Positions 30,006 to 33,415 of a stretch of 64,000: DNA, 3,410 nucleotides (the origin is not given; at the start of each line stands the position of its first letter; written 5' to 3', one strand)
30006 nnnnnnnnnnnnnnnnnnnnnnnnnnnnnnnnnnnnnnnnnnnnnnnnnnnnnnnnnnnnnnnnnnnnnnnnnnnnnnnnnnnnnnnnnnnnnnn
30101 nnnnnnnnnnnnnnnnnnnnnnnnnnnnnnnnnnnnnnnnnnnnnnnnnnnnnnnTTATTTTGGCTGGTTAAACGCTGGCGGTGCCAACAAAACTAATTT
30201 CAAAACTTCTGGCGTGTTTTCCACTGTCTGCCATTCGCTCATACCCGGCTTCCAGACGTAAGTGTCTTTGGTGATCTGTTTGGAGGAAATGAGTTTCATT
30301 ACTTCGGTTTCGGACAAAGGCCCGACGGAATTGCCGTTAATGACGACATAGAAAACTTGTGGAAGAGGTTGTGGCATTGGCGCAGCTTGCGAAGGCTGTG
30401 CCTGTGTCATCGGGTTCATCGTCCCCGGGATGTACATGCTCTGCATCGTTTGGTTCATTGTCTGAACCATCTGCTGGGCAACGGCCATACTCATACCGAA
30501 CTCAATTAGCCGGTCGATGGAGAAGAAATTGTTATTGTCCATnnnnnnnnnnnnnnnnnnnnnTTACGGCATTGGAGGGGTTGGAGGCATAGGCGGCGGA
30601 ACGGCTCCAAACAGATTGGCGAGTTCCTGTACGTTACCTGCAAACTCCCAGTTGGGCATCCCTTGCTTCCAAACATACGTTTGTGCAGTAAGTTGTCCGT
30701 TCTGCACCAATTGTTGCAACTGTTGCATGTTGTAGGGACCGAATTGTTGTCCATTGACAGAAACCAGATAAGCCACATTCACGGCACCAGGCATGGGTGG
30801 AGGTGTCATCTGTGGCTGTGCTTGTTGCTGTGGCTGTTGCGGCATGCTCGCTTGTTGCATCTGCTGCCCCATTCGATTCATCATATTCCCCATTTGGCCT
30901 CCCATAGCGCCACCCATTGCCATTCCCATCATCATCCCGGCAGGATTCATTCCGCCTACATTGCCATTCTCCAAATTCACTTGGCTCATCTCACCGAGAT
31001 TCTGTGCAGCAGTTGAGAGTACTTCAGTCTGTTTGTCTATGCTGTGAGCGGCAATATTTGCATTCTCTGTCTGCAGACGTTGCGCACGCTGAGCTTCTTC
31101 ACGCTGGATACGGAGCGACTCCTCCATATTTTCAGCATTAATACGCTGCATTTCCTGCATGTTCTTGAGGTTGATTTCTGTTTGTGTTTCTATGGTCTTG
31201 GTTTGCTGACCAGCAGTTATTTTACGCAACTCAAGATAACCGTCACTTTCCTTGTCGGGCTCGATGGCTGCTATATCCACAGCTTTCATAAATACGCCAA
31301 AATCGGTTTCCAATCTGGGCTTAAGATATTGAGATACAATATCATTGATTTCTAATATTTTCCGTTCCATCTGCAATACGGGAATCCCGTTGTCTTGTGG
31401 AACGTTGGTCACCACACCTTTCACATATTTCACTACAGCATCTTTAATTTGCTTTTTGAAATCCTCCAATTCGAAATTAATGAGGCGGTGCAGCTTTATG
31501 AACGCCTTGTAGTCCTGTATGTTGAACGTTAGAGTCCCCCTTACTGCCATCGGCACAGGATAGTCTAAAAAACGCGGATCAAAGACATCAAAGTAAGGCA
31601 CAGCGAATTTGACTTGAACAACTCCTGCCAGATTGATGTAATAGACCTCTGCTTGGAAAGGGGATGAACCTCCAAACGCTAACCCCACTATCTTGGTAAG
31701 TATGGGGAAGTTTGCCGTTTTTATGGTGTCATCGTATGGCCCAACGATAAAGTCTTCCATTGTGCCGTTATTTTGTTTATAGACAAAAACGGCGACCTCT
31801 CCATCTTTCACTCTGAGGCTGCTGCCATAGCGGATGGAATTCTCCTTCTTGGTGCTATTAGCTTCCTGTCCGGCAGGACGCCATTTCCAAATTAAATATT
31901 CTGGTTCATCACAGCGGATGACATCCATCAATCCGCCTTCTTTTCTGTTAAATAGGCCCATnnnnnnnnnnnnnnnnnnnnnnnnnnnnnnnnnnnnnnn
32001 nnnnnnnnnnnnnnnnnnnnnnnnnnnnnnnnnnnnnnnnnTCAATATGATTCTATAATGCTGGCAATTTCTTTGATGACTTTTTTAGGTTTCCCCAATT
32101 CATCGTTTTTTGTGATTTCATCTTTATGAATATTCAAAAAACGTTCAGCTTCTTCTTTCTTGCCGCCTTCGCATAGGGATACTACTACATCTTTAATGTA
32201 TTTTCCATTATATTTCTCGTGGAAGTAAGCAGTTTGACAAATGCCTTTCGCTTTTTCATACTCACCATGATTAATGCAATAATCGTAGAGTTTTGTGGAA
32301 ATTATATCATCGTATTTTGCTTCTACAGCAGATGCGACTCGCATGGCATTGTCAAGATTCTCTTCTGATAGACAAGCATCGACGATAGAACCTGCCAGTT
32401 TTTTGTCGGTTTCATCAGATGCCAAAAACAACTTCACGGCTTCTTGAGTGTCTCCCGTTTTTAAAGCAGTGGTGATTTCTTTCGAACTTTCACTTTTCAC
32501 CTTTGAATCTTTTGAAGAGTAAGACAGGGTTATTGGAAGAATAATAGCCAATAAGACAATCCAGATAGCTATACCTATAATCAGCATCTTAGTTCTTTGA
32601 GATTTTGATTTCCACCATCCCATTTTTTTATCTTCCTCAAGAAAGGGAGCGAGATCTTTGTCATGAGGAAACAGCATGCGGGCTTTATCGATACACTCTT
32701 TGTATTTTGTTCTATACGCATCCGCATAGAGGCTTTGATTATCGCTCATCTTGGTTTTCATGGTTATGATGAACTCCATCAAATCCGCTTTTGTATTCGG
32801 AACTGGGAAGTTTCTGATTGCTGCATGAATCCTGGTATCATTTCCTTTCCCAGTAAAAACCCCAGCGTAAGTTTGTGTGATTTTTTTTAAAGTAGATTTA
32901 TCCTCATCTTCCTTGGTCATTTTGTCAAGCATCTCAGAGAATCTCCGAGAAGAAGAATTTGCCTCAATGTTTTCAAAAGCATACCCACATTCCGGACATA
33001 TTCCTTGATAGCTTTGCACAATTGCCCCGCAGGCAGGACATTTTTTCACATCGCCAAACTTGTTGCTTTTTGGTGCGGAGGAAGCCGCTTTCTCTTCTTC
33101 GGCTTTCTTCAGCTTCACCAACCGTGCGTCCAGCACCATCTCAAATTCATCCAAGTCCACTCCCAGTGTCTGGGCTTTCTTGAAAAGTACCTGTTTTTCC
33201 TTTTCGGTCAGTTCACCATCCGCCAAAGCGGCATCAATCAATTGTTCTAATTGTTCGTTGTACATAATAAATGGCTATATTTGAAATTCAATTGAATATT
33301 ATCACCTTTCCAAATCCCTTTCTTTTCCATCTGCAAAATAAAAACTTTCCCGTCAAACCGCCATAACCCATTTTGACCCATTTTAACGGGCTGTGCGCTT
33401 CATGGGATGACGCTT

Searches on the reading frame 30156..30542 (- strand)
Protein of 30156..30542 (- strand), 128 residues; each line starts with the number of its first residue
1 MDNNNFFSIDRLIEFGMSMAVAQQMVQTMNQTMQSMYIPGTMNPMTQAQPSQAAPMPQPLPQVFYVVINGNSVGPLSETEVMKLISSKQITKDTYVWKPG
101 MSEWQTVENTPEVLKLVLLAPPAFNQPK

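Call 11: search_protein_families(library=pfam, proteins=[window:30156-30542:-], max_evalue=0.01)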
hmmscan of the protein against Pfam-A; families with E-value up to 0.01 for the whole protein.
window:30156-30542:- (128 aa): 1 family
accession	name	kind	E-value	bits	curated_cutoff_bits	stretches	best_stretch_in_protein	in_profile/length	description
PF14237.11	GYF_2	-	5.2e-16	58.6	25.8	1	65-112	2-49/50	GYF domain 2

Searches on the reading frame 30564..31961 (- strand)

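Call 11: search_protein_families(library=pfam, proteins=[window:30564-31961:-], max_evalue=0.01)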
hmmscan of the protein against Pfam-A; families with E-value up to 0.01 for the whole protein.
window:30564-31961:- (465 aa): 2 families
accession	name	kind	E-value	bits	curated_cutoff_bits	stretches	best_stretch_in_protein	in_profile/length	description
PF13421.11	Band_7_1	-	2.7e-22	79.9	24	1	39-234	7-194/211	SPFH domain-Band 7 family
PF14237.11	GYF_2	-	1.6e-18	66.6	25.8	1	398-447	1-50/50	GYF domain 2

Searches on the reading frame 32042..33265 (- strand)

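Call 11: search_protein_families(library=pfam, proteins=[window:32042-33265:-], max_evalue=0.01)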
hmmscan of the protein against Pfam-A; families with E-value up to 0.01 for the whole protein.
window:32042-33265:- (407 aa): 9 families
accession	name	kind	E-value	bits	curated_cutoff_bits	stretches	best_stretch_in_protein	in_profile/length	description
PF13248.11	Zn_ribbon_3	-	1.6e-05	24.7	27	1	74-95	3-24/26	zinc-ribbon domain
PF05099.18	TerB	-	0.0003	21.5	24.4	1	6-42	78-114/118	Tellurite resistance protein TerB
PF10571.15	UPF0547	-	0.00032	21.2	29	1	74-98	1-25/26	Uncharacterised protein family UPF0547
PF12773.13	DZR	-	0.00068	20.2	27.3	1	73-94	24-45/45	Double zinc ribbon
PF04391.17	DUF533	-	0.0014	18.7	29.6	1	7-44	75-112/178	Protein of unknown function (DUF533)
PF18073.7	Zn_ribbon_LapB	-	0.0021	18.1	25.7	1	75-94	2-21/28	Rubredoxin metal binding domain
PF18912.6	DZR_2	-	0.0022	18.2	27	1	75-100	9-34/56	Double zinc ribbon domain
PF23455.1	DUF7129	-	0.0056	16.8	30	0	76-100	14-40/45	Domain of unknown function (DUF7129)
PF13240.11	Zn_Ribbon_1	-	0.0077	16.4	25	0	75-96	1-22/23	zinc-ribbon domain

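Call 64: search_protein_families(library=padloc, proteins=[window:32042-33265:-], max_evalue=0.001)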
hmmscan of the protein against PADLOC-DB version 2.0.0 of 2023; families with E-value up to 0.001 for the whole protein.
window:32042-33265:- (407 aa): 1 family
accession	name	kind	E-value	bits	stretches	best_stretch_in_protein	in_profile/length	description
PDLC05027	PDC-S48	-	0.00012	19.3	1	6-54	274-322/411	-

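Call 65: search_protein_families(library=ncbifam, proteins=[window:32042-33265:-], max_evalue=0.001)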
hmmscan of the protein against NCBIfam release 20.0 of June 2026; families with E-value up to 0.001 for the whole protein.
window:32042-33265:- (407 aa): 3 families
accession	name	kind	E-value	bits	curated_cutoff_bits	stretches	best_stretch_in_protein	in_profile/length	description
NF006948.0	PRK09430.1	equivalog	2e-05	24.3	162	1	6-56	133-183/267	co-chaperone DjlA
NF033497.1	rubre_like_arch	subfamily_domain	2.4e-05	23.9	32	1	76-101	3-30/34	rubrerythrin-like domain-containing protein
NF049953.1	ribbon_DG_selen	exception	3e-05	24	130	1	37-97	111-171/172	zinc ribbon-containing (seleno)protein DG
